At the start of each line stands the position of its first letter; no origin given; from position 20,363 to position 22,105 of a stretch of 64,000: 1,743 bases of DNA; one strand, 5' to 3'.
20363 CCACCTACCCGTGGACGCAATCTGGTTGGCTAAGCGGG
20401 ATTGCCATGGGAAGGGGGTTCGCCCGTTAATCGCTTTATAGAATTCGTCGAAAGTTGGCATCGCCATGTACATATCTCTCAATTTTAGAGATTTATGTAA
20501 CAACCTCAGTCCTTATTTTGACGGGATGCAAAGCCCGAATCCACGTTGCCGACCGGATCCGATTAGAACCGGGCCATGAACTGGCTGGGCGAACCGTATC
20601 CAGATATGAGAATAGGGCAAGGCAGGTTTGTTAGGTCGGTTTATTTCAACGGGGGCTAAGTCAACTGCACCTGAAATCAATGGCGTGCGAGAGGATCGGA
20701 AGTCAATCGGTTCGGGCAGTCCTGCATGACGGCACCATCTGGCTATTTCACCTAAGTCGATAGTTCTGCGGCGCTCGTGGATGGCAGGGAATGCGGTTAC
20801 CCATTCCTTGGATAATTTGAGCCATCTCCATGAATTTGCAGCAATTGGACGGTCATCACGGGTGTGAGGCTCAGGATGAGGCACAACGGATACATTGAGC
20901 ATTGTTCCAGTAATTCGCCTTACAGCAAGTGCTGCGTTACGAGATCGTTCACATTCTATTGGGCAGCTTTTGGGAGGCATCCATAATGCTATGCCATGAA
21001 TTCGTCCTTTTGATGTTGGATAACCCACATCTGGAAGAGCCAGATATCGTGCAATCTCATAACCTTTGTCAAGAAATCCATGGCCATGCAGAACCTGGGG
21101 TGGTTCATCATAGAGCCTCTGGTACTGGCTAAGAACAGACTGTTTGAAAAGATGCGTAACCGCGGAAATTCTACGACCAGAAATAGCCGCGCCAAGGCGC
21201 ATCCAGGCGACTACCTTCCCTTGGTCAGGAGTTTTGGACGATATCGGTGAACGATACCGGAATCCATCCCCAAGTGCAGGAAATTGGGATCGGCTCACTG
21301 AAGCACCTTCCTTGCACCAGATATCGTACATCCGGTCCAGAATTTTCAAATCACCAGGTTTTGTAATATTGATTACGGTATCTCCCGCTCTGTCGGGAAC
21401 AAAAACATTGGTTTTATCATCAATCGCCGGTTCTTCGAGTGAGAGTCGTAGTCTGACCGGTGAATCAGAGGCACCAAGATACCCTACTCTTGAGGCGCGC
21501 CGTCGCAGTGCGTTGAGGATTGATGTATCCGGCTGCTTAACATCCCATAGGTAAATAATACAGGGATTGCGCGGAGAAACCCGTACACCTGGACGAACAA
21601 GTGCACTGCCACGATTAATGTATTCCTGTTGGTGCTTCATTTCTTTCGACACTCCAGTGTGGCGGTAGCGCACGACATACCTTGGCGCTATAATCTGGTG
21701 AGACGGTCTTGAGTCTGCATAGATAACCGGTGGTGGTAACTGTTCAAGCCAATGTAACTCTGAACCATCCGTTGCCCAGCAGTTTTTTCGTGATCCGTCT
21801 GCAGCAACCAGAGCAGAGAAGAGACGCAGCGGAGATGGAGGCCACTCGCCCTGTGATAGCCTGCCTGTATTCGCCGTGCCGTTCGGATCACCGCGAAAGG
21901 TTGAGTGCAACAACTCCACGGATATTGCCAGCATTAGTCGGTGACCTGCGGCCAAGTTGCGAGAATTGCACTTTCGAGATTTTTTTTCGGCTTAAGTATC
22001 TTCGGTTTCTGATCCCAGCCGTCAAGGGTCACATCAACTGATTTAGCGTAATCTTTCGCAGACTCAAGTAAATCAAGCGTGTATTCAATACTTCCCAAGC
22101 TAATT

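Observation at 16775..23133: Orphan type I-U/I-G-like Cas effector operon with no adaptation genes and no CRISPR array in 64 kb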

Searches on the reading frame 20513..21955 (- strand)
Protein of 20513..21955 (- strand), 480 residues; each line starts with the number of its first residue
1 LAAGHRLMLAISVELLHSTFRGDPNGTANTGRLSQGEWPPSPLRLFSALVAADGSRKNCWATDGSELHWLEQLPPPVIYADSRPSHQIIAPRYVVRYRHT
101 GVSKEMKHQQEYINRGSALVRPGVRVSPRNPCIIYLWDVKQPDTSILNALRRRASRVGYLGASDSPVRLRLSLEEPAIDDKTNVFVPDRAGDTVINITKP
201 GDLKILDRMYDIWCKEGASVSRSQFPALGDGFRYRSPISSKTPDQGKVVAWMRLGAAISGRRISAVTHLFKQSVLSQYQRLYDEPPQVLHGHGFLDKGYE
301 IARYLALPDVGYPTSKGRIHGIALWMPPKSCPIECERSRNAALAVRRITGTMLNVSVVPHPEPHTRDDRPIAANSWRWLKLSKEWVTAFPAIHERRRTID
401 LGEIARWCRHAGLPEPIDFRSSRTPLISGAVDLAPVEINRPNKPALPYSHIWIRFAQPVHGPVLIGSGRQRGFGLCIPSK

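Call 3: search_protein_families(library=pfam, proteins=[window:20513-21955:-], max_evalue=0.01)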
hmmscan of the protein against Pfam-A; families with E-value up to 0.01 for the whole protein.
window:20513-21955:- (480 aa): 1 family
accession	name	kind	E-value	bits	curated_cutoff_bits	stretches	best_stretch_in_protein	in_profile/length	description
PF09609.15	Cas_GSU0054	-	1e-14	54.6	21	1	35-142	35-150/552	CRISPR-associated protein, GSU0054 family (Cas_GSU0054)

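Call 4: search_protein_families(library=ncbifam, proteins=[window:20513-21955:-], max_evalue=0.01)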
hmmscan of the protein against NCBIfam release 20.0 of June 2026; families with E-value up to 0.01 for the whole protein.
window:20513-21955:- (480 aa): 1 family
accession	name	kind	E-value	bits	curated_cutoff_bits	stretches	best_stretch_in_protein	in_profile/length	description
TIGR02165.1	cas5_6_GSU0054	equivalog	1.1e-52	179.9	45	1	8-478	1-491/492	type I-G CRISPR-associated protein Csb2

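Call 9: search_protein_families(library=padloc, proteins=[window:20513-21955:-], max_evalue=0.001)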
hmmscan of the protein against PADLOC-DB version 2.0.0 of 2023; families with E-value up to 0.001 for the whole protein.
window:20513-21955:- (480 aa): 9 families
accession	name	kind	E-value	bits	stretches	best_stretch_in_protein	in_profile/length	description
PDLC01777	Cas56g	-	3.9e-78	261.6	1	8-479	1-427/431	-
PDLC01410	Cas56g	-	4.3e-54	182.6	1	8-479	1-427/431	CAS-I-U; effector_G5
PDLC00995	Cas56g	-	2.9e-53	179.9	1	8-478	1-491/492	"CRISPR-associated protein GSU0054/csb2, Dpsyc system"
PDLC01347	Cas5g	-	2.3e-29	101.1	1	35-478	10-374/374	CAS-I-U; effector_G5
PDLC01626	Cas56g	-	7.6e-24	82.7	1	34-478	20-412/412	CAS-I-U; effector_G5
PDLC01776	Cas56g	-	7.2e-18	62.5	1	10-212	4-191/497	-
PDLC01778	Cas56g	-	1.7e-15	55.6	1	36-479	27-448/449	-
PDLC01280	Cas5g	-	1.2e-05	22.6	1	446-474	356-384/384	CAS-I-U; effector_G5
PDLC01779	Cas56g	-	1.3e-05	22.2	0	37-200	27-174/483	-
